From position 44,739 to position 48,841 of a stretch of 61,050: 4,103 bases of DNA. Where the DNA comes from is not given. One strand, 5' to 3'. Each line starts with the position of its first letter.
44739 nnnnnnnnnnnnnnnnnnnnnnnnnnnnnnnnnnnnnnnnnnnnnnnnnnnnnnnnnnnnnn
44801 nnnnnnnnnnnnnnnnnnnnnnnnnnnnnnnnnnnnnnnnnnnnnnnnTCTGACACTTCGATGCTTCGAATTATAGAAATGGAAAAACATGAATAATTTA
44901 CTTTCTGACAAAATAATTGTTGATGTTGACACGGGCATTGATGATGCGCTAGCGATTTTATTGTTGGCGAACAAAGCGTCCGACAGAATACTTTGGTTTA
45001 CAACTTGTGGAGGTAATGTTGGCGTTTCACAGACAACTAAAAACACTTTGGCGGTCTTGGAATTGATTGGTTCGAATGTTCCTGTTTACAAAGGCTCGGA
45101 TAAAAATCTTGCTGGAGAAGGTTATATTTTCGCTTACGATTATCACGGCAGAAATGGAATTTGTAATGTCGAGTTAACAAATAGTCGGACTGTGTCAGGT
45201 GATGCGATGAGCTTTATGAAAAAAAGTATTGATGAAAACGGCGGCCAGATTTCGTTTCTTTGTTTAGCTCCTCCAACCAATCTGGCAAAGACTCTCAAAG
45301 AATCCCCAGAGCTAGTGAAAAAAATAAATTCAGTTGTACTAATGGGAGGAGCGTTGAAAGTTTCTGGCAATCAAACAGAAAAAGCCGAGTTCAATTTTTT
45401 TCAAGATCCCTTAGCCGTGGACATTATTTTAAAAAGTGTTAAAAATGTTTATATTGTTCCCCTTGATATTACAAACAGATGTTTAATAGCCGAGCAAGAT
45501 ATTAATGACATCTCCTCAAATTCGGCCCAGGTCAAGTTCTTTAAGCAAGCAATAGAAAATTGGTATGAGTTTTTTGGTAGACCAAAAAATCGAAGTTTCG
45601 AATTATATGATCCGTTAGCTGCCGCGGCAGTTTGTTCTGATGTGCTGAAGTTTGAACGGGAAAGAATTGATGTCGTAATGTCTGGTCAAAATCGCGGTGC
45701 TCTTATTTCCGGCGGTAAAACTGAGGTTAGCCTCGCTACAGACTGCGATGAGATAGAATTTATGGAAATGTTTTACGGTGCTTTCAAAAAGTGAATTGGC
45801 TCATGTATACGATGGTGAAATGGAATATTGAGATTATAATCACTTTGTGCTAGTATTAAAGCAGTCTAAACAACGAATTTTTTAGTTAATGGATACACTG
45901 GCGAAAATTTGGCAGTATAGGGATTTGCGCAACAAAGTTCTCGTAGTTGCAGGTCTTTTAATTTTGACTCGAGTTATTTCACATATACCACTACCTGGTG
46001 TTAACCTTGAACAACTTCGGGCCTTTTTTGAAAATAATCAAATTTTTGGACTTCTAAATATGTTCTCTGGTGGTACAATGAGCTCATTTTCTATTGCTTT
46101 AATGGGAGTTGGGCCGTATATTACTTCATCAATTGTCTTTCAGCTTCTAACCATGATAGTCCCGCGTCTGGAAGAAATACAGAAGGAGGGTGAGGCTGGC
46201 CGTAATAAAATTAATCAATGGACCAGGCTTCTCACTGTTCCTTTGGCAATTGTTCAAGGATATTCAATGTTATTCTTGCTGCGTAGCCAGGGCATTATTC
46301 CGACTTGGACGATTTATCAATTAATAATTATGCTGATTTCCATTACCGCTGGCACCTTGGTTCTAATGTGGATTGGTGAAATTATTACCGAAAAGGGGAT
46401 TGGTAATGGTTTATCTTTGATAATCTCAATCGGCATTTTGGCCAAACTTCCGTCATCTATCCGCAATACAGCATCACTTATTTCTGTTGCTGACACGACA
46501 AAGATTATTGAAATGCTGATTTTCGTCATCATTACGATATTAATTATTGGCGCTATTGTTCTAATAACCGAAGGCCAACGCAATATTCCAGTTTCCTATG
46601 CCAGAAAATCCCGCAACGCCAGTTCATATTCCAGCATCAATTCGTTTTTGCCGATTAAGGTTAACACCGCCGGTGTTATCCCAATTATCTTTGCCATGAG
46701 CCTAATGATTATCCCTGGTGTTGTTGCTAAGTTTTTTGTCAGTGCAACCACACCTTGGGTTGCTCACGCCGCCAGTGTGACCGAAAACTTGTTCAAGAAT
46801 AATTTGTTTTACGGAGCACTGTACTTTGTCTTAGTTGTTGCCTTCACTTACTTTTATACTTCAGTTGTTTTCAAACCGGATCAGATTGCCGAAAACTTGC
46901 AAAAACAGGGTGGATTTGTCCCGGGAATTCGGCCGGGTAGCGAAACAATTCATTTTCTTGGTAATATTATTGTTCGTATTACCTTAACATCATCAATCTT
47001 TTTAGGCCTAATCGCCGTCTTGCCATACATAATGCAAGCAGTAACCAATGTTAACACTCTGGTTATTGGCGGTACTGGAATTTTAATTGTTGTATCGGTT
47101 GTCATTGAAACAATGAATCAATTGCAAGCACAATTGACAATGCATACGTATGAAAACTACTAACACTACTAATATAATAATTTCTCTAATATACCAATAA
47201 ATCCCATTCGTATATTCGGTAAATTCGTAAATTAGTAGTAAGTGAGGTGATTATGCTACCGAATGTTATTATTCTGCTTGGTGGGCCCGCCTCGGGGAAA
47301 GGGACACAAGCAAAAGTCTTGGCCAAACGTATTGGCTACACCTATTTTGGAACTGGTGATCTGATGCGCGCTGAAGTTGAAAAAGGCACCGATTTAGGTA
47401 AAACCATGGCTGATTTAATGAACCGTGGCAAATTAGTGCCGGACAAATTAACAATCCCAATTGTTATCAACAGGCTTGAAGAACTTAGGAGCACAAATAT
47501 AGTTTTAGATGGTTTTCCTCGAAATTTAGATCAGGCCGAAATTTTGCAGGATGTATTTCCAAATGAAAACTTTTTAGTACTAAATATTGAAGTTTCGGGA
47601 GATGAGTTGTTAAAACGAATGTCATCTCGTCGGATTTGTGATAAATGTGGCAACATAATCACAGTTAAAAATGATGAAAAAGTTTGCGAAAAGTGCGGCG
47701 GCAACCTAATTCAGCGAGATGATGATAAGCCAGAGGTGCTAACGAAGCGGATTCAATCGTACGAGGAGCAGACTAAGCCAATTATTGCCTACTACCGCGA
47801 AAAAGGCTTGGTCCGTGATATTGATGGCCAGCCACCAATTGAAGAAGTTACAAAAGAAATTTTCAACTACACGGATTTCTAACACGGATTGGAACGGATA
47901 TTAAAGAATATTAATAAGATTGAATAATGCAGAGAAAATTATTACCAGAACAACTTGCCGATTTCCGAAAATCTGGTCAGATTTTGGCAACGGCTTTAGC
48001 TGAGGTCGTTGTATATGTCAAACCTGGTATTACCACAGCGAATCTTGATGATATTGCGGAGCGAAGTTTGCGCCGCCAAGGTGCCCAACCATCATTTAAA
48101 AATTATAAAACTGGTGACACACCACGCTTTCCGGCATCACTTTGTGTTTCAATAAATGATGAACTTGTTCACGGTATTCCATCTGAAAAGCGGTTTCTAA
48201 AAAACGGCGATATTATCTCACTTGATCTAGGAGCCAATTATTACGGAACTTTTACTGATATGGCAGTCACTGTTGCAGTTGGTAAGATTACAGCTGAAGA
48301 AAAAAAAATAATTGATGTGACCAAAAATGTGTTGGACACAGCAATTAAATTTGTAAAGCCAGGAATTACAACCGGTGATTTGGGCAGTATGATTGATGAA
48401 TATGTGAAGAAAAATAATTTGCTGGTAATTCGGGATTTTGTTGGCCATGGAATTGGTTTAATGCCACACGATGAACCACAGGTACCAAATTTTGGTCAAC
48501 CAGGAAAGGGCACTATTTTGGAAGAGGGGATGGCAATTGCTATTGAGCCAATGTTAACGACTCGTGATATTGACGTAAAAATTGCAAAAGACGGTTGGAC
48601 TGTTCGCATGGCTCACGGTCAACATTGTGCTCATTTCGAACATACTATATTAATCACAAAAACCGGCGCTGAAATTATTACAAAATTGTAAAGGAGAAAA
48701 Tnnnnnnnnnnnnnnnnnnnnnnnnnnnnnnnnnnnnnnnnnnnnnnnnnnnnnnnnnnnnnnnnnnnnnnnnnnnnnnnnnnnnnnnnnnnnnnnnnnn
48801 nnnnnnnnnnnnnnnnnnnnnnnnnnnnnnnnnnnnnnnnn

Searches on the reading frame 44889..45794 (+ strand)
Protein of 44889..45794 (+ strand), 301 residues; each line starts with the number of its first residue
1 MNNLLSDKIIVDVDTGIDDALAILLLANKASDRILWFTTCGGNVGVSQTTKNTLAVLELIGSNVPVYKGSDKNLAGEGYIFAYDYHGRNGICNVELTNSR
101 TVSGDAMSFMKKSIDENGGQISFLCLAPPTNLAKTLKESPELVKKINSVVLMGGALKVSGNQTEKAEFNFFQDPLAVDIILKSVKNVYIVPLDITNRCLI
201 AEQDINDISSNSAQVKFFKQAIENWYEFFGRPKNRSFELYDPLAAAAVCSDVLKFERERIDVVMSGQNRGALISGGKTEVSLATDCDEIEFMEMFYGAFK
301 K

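Call 94: search_protein_families(library=pfam, proteins=[window:44889-45794:+], max_evalue=0.0001)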
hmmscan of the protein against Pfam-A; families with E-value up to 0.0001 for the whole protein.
window:44889-45794:+ (301 aa): 1 family
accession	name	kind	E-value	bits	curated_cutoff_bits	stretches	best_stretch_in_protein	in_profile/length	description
PF01156.24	IU_nuc_hydro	-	4.3e-65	220.7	34.2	1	9-292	1-296/297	Inosine-uridine preferring nucleoside hydrolase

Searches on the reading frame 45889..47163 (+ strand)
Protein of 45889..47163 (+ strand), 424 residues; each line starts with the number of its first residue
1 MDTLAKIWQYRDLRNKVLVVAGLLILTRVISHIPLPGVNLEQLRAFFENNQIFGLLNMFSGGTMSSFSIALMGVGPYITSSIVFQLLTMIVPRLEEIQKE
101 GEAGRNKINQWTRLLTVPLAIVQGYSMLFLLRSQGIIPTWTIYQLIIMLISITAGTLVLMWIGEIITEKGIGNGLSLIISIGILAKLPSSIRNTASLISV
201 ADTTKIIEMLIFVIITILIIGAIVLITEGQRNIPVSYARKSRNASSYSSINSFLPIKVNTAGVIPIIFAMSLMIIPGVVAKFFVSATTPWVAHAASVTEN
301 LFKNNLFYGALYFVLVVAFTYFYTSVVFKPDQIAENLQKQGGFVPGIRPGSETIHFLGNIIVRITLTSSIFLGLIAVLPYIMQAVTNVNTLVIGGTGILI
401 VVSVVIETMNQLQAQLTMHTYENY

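Call 71: search_protein_families(library=pfam, proteins=[window:45889-47163:+], max_evalue=0.001)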
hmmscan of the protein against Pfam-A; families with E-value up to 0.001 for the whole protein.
window:45889-47163:+ (424 aa): 1 family
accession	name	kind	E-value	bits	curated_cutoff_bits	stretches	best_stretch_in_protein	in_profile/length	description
PF00344.25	SecY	-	1.2e-100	337.3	32.2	1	68-409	1-306/306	SecY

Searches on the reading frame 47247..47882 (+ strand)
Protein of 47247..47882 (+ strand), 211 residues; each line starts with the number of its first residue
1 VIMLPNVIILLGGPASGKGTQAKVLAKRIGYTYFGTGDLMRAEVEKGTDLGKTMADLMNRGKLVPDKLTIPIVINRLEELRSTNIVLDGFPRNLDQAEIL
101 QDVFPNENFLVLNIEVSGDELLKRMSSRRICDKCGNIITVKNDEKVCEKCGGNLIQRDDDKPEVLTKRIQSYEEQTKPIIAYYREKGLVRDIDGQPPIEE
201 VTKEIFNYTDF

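Call 71: search_protein_families(library=pfam, proteins=[window:47247-47882:+], max_evalue=0.001)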
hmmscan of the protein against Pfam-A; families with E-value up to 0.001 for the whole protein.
window:47247-47882:+ (211 aa): 5 families
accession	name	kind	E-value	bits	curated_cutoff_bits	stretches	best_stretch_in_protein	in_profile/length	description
PF00406.28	ADK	-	2.4e-41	141.8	26.8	1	10-187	1-150/151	Adenylate kinase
PF13207.12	AAA_17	-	1.6e-21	77.4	27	1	11-128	1-122/136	AAA domain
PF13238.12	AAA_18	-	8.8e-08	33.1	29.4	1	8-129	1-112/128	AAA domain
PF05191.20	ADK_lid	-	2.4e-06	27.7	26.6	1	128-159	1-36/36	Adenylate kinase, active site lid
PF02224.24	Cytidylate_kin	-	0.00093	19.4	26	0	12-42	4-35/211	Cytidylate kinase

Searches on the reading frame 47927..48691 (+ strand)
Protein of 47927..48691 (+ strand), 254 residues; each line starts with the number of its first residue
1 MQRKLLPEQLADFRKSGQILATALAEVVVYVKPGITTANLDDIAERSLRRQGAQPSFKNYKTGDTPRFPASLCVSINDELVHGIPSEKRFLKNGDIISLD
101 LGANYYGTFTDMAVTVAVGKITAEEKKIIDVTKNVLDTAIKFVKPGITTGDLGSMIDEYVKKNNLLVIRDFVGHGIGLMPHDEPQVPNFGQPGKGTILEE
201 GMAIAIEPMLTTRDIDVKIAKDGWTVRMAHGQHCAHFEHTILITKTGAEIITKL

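Call 71: search_protein_families(library=pfam, proteins=[window:47927-48691:+], max_evalue=0.001)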
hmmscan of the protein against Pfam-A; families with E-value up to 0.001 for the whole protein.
window:47927-48691:+ (254 aa): 1 family
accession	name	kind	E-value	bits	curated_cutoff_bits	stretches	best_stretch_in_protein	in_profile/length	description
PF00557.29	Peptidase_M24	-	3.6e-50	171.1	23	1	13-245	3-208/208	Metallopeptidase family M24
